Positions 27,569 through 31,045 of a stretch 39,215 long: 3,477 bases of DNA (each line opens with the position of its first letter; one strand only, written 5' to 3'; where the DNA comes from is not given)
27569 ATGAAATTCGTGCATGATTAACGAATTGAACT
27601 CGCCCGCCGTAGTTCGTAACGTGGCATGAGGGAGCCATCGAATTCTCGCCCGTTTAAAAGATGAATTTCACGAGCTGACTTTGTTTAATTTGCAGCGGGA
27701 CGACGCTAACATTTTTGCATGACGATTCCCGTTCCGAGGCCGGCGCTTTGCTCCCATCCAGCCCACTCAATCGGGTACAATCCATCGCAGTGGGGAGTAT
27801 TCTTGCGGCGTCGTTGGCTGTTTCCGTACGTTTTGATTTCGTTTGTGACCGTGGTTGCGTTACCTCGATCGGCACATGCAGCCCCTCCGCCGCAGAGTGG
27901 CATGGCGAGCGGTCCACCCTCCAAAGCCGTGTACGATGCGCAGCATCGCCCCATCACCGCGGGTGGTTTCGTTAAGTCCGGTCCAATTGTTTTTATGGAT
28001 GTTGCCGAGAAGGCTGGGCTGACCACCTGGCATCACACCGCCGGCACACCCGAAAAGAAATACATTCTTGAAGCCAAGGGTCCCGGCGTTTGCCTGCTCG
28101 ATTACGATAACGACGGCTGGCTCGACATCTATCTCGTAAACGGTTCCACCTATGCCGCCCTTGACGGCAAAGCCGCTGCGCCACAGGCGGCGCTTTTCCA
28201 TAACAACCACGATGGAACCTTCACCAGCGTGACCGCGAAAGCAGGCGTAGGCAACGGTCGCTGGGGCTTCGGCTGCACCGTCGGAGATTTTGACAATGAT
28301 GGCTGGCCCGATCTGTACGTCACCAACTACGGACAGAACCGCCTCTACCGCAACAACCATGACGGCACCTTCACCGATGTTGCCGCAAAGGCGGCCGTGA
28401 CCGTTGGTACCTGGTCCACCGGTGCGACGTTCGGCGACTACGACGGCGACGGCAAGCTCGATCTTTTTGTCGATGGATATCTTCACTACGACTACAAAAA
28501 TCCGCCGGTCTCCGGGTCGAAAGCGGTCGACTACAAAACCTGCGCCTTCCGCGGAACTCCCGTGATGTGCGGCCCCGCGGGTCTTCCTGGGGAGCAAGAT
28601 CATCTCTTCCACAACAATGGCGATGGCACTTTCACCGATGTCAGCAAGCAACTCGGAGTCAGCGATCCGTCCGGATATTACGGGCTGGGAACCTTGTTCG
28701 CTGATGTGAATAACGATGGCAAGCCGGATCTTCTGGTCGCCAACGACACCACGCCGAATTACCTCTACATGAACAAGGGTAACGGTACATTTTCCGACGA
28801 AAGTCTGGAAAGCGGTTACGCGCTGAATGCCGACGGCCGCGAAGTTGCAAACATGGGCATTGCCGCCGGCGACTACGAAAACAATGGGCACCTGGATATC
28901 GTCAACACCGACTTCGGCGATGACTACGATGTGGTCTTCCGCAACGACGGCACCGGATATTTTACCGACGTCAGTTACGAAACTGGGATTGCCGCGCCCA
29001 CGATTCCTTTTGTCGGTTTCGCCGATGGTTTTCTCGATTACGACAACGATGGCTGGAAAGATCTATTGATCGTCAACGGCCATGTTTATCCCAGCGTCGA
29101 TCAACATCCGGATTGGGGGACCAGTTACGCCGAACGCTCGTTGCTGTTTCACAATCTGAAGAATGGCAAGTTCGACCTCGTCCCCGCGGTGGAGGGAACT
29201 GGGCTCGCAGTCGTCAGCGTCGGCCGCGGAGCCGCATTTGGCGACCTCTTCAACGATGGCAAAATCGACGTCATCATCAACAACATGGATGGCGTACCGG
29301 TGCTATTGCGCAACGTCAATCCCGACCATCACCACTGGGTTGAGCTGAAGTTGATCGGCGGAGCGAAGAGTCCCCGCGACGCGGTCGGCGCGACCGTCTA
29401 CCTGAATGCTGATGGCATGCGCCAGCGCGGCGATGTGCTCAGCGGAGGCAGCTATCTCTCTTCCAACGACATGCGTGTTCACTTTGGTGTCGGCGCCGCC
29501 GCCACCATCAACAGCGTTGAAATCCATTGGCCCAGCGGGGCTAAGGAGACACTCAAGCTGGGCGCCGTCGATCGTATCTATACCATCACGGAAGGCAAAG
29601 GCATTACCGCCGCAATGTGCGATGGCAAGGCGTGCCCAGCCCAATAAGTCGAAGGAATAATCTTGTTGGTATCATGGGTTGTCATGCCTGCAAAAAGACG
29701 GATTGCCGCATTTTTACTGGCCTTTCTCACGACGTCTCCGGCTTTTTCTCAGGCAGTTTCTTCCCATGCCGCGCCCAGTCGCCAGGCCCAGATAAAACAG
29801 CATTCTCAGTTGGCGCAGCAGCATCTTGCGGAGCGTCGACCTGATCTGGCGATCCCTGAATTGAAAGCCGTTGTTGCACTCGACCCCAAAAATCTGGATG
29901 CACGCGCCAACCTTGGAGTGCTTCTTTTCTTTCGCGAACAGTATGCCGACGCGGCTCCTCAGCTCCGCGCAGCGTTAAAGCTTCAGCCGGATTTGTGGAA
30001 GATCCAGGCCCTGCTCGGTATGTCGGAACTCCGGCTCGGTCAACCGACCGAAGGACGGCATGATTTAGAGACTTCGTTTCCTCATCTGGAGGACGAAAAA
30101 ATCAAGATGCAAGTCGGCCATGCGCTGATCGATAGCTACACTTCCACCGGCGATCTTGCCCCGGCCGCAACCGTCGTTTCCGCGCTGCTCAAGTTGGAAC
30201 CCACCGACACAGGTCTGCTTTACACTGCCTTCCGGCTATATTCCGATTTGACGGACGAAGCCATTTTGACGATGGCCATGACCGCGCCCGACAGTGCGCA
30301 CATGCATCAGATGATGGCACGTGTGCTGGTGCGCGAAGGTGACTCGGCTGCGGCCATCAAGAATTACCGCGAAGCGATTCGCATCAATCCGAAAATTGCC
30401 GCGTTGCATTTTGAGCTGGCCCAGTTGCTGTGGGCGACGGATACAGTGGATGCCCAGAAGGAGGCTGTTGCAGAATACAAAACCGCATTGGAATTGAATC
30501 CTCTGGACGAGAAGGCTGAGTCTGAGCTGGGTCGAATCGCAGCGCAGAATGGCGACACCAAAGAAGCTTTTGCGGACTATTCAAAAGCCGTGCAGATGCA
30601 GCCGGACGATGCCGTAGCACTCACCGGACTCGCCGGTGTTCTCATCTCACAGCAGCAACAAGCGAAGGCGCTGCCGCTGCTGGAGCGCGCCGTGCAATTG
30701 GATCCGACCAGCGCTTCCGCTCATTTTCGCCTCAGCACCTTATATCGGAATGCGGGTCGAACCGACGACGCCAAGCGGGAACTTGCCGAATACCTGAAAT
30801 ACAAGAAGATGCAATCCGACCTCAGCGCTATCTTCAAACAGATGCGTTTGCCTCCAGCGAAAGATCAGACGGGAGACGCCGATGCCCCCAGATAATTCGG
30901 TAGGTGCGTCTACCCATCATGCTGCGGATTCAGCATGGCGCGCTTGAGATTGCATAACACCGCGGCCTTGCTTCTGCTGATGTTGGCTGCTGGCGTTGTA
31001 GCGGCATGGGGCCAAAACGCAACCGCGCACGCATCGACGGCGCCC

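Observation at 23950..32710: Divergent four-gene cluster built only from TPR and CRTAC1 (FG-GAP/VCBS + UnbV) modules, with a Rosetta-stone fusion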

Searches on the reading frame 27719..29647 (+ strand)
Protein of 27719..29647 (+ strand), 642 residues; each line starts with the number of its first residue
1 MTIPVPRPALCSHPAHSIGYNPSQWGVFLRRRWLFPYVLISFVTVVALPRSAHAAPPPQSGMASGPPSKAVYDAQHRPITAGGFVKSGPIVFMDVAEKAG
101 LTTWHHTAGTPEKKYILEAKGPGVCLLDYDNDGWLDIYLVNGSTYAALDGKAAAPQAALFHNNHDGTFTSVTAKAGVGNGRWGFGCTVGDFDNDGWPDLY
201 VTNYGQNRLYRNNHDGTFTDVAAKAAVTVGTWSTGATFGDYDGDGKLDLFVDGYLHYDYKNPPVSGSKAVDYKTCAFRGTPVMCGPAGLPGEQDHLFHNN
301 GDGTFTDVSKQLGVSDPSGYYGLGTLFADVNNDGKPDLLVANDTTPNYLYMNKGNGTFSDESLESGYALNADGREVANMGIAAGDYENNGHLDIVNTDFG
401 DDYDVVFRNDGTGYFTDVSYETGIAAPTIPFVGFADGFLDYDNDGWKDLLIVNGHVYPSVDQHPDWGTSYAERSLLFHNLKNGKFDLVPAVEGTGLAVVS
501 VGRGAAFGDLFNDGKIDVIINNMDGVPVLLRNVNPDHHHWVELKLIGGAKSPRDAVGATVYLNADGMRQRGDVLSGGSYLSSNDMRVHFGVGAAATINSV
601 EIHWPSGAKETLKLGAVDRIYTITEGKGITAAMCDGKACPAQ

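Call 4: search_protein_families(library=pfam, proteins=[window:27719-29647:+], max_evalue=0.01)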
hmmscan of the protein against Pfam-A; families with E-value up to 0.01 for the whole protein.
window:27719-29647:+ (642 aa): 3 families
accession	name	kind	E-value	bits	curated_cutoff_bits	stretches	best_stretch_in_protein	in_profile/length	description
PF13517.12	FG-GAP_3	-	1.2e-55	186.4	26.9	6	190-251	1-61/61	FG-GAP-like repeat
PF07593.17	UnbV_ASPIC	-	1.3e-18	67.1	23.4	1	555-622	1-68/68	ASPIC and UnbV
PF01839.29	FG-GAP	-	3e-12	46.6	22.1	2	187-211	6-27/37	FG-GAP repeat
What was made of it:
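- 27719..29647 (+): CRT-A, a short CRTAC1-type protein (642 aa from the ATG; probably 614 aa from TTG 27803). Pfam (call 4).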

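Call 9: search_protein_families(library=ncbifam, proteins=[window:27719-29647:+], max_evalue=0.001)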
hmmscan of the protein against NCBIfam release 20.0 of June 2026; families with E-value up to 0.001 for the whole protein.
window:27719-29647:+ (642 aa): 0 families

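Call 12: search_solved_structures(query=window:27719-29647:+, max_evalue=0.01)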
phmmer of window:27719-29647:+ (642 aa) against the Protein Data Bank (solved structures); distinct sequences matched with E-value up to 0.01: 1.
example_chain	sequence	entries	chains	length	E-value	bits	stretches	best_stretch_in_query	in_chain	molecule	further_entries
9etn_A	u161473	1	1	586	1.4e-13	52.9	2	294-353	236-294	Cartilage acidic protein 1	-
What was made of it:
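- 27719..29647 (+): PDB 9etn E 1e-13 (call 12).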

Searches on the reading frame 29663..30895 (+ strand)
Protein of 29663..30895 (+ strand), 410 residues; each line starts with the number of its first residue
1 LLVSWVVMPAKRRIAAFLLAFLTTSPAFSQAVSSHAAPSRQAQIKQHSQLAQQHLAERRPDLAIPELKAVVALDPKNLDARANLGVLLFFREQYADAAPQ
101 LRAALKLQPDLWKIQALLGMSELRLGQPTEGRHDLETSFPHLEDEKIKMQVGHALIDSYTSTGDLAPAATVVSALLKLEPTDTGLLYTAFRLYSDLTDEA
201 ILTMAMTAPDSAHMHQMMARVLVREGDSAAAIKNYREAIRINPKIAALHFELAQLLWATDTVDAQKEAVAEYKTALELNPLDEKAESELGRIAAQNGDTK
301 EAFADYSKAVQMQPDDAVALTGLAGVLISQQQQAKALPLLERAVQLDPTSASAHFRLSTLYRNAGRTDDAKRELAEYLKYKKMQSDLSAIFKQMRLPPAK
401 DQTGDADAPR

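Call 4: search_protein_families(library=pfam, proteins=[window:29663-30895:+], max_evalue=0.01)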
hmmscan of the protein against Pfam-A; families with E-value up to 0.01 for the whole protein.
window:29663-30895:+ (410 aa): 22 families
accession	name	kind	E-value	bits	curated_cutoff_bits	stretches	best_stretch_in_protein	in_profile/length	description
PF07719.23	TPR_2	-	5.4e-29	98.3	27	2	288-316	6-34/34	Tetratricopeptide repeat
PF14559.12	TPR_19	-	1.5e-28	99.3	25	4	327-384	1-58/68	Tetratricopeptide repeat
PF13414.12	TPR_11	-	1.7e-28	98.4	26.8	3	221-258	3-40/42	TPR repeat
PF13428.12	TPR_14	-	2e-26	90.2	23.5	3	215-255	4-44/44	Tetratricopeptide repeat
PF13432.12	TPR_16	-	2.2e-26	92.4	32.7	5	267-317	15-65/65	Tetratricopeptide repeat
PF13431.12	TPR_17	-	3.1e-26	89.8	24.4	1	339-371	1-33/34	Tetratricopeptide repeat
PF13181.12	TPR_8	-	5.2e-23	79.6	25.7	2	212-244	1-33/34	Tetratricopeptide repeat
PF00515.34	TPR_1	-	1.6e-22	78.7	27.8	1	285-316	3-34/34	Tetratricopeptide repeat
PF13424.12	TPR_12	-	2.5e-14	53.7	30.1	1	285-347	5-75/77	Tetratricopeptide repeat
PF23914.1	TPR_CcmH_CycH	-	8.6e-14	52.1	42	2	274-373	41-143/158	Cytochrome c-type biogenesis protein H TPR domain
PF13371.12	TPR_9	-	3.1e-12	46.8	35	1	326-393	4-71/73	Tetratricopeptide repeat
PF24575.1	TPR_Slam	-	4.4e-11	43.6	35.2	1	217-266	52-101/104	Surface lipoprotein assembly modifier, N-terminal TPR repeats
PF12895.13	ANAPC3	-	1.6e-08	35.2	27.2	0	296-370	2-75/82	Anaphase-promoting complex, cyclosome, subunit 3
PF14561.12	TPR_20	-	5.3e-08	33.5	25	0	62-106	6-50/90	Tetratricopeptide repeat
PF03704.23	BTAD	-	5.3e-07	30.5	22.1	0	261-311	74-124/146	Bacterial transcriptional activator domain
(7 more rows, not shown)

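Call 9: search_protein_families(library=ncbifam, proteins=[window:29663-30895:+], max_evalue=0.001)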
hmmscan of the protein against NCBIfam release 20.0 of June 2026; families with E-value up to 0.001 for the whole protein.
window:29663-30895:+ (410 aa): 32 families (the best 25 are shown)
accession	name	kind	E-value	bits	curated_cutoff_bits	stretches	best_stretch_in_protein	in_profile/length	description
TIGR02917.1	PEP_TPR_lipo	equivalog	1.5e-27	95.9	312.2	3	265-390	481-606/899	XrtA/PEP-CTERM system TPR-repeat protein PrsT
NF040959.1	MamA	equivalog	2.7e-25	89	200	3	288-375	76-163/204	magnetosome protein MamA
TIGR02521.1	type_IV_pilW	equivalog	4.3e-19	69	154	3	265-318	47-100/234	type IV pilus biogenesis/stability protein PilW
NF033762.1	social_mot_Tgl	equivalog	4.2e-16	59.1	225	2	212-377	31-196/252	social motility TPR repeat lipoprotein Tgl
NF033758.1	gliding_GltE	equivalog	7e-15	54.9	225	1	265-354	102-191/411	adventurous gliding motility TPR repeat lipoprotein GltE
NF052415.1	T3SS_chap_SctY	equivalog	5e-12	46.3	70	1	309-379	32-105/106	type III secretion apparatus assembly chaperone SctY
NF008755.0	PRK11788.1-3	equivalog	1e-11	44.8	430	1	54-251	46-246/388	lipopolysaccharide assembly protein LapB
TIGR02552.1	LcrH_SycD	equivalog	4.2e-11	42.7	104.8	1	295-390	30-125/136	SycD/LcrH family type III secretion system chaperone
NF033920.0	C39_PA2778_fam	equivalog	4.3e-11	42.7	150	1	295-379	168-252/255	PA2778 family cysteine peptidase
TIGR00540.1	TPR_hemY_coli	hypoth_equivalog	2.3e-10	39.8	142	1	286-372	297-380/385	heme biosynthesis-associated TPR protein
NF002725.1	PRK02603.1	equivalog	9.8e-10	38.7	143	1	293-374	45-129/173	photosystem I assembly protein Ycf3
NF008757.0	PRK11788.1-5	equivalog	1.6e-09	37.4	363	1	240-390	174-321/388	lipopolysaccharide assembly protein LapB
TIGR04510.1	mod_pep_cyc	subfamily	2.8e-09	36.1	400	1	222-385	408-570/814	putative peptide modification system cyclase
NF047371.1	FlcA_CTERM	equivalog_domain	4.5e-08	32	300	0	96-311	331-535/646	periplasmic flagellar collar protein FlcA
NF047507.1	TPR_BatC_Lepto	exception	5.5e-08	32.5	175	0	280-319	93-132/214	TPR repeat-containing protein BatC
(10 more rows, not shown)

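Call 82: find_related_loci(query=window:29684-30895:+, collection=metagenome_contigs, flank=6000)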
Query window:29684-30895:+ (403 aa) in metagenome_contigs; peptide patterns used: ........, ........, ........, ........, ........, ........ (x = any residue, [..] = any of these).
198 stretches matched a pattern; 46 encode a relative of the query (tblastn E <= 1e-3); 46 distinct loci.
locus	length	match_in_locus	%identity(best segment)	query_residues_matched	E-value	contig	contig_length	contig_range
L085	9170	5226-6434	92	1-403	0e+0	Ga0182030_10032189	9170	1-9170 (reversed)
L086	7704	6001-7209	91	1-403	0e+0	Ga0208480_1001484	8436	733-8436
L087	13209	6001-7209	91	1-403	0e+0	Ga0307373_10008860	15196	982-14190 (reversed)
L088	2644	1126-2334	89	1-403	0e+0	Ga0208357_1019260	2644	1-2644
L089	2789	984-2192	73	1-403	0e+0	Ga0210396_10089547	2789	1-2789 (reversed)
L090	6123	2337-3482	76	17-403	0e+0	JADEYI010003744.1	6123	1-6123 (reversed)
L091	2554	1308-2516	73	1-403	0e+0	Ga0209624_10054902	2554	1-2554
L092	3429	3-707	96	169-403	1e-154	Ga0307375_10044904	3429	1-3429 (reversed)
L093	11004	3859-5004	56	22-403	4e-136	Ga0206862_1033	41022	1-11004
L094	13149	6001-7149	55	8-397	4e-131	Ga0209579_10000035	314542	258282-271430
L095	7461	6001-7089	55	38-403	3e-127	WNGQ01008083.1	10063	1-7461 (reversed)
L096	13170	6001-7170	51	7-393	4e-125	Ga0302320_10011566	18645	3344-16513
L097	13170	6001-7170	51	7-393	5e-124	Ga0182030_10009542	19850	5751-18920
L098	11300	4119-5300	52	4-400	1e-123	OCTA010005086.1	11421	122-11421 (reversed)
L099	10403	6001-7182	52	4-400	1e-123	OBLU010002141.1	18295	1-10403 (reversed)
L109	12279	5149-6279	56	27-403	5e-135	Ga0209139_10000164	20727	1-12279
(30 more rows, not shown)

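Call 87: search_protein_families(library=pfam, proteins=[L093:6869-8140:+], max_evalue=0.001)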
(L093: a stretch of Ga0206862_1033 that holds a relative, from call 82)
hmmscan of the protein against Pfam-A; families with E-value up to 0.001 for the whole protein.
L093:6869-8140:+ (424 aa): 4 families
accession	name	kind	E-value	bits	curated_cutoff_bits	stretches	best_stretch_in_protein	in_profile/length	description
PF14537.11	Cytochrom_c3_2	-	2.7e-08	34.6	25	0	205-285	8-67/79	Cytochrome c3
PF09699.15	Paired_CXXCH_1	-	6e-07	29.5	20.6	0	358-391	6-39/41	Doubled CXXCH motif (Paired_CXXCH_1)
PF14522.11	Cytochrome_C7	-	8.1e-06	26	24.8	0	204-283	14-67/67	Cytochrome c7 and related cytochrome c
PF13435.11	Cytochrome_C554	-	3.7e-05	25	20.8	1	202-242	47-84/84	Cytochrome c554 and c-prime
